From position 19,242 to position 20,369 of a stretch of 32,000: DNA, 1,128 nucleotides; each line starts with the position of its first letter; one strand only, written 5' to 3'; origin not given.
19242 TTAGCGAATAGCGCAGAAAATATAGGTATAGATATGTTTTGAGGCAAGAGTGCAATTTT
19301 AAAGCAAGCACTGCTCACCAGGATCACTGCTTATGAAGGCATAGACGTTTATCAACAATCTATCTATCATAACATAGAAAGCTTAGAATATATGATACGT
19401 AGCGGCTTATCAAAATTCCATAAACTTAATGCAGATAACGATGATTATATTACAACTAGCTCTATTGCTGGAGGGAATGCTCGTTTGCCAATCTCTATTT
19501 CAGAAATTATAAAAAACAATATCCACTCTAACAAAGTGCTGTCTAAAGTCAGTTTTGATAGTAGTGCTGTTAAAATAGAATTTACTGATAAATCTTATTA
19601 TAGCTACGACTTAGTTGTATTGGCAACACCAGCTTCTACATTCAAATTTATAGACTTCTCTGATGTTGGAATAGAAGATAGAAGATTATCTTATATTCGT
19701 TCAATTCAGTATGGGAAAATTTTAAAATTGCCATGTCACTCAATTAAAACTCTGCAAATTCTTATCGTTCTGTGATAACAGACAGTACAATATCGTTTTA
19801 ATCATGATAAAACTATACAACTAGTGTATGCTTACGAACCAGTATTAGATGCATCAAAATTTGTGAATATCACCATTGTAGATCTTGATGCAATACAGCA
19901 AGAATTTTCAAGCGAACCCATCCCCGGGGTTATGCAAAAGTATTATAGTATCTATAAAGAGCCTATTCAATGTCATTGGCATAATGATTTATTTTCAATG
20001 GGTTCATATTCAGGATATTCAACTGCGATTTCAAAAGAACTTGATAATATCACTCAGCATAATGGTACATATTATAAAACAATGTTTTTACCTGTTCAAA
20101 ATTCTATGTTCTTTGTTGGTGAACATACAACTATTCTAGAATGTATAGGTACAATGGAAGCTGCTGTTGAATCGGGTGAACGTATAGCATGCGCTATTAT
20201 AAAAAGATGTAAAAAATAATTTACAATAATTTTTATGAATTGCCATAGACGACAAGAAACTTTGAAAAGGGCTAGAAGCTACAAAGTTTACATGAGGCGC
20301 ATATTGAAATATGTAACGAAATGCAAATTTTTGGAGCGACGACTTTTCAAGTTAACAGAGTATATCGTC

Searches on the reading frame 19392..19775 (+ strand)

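Call 10: search_protein_families(library=pfam, max_evalue=0.01, proteins=[window:19392-19775:+])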
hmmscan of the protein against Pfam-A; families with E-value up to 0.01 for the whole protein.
window:19392-19775:+ (127 aa): 1 family
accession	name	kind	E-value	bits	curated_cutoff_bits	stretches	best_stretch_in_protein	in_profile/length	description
PF01593.30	Amino_oxidase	-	1.5e-11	44.7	19.8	1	18-113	189-287/443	Flavin containing amine oxidoreductase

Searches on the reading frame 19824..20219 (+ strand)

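Call 10: search_protein_families(library=pfam, max_evalue=0.01, proteins=[window:19824-20219:+])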
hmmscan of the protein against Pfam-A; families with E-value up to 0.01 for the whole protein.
window:19824-20219:+ (131 aa): 1 family
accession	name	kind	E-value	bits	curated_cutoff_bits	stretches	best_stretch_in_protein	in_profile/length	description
PF01593.30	Amino_oxidase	-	5.7e-06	26.3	19.8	1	51-126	379-443/443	Flavin containing amine oxidoreductase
